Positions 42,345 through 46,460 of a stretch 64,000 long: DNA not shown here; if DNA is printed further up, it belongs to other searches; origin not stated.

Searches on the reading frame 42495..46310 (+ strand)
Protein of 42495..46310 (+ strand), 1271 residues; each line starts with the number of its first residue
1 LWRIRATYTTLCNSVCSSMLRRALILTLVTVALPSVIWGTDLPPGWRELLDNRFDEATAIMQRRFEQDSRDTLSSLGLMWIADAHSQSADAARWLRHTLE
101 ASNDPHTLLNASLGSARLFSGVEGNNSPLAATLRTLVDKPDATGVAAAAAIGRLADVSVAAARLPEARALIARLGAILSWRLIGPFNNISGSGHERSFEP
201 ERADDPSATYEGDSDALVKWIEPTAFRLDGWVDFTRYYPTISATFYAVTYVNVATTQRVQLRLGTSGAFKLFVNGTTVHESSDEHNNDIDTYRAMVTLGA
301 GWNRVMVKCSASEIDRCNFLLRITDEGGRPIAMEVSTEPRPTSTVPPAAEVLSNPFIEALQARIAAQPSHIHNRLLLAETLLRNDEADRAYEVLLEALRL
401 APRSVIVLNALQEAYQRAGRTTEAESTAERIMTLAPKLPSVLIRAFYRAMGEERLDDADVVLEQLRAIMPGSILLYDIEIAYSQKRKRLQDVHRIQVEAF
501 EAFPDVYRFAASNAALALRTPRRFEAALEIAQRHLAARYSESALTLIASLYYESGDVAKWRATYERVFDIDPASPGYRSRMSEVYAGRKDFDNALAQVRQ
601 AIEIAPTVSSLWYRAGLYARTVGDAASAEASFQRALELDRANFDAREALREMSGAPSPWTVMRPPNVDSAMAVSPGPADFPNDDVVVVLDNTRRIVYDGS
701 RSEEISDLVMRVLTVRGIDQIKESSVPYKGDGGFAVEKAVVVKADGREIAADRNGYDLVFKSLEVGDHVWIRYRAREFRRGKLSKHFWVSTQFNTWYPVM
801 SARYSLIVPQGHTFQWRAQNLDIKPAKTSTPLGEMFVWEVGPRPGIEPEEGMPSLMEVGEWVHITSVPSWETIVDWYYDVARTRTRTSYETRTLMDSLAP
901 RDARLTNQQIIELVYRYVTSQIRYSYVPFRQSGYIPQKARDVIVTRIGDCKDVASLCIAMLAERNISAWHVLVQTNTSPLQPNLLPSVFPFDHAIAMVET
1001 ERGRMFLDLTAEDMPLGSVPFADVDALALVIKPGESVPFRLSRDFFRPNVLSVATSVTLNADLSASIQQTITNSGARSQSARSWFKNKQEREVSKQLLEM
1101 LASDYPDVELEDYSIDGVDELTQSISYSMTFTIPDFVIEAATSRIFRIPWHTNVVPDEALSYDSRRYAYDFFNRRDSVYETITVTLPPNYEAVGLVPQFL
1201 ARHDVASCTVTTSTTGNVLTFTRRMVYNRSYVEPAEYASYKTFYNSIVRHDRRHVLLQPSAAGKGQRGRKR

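Call 76: search_protein_families(library=pfam, proteins=[window:42495-46310:+], max_evalue=0.00001)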
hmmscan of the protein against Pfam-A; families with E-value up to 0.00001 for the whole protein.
window:42495-46310:+ (1271 aa): 7 families
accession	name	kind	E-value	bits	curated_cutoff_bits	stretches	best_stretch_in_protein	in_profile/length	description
PF13181.12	TPR_8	-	3.5e-14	52.1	25.7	0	610-642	2-34/34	Tetratricopeptide repeat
PF07719.23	TPR_2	-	6.6e-11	41.9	27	0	611-641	3-33/34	Tetratricopeptide repeat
PF12969.12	DUF3857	-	1.2e-08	35.6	24.6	1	758-839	82-162/170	Domain of Unknown Function with PDB structure (DUF3857)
PF14559.12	TPR_19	-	1.8e-07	31.8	25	0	381-436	1-56/68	Tetratricopeptide repeat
PF12895.13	ANAPC3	-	1e-06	29.3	27.2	0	363-429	14-80/82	Anaphase-promoting complex, cyclosome, subunit 3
PF13428.12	TPR_14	-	5.1e-06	27.1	23.5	0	374-411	4-41/44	Tetratricopeptide repeat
PF13424.12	TPR_12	-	8.6e-06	26.3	30.1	0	580-640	8-76/77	Tetratricopeptide repeat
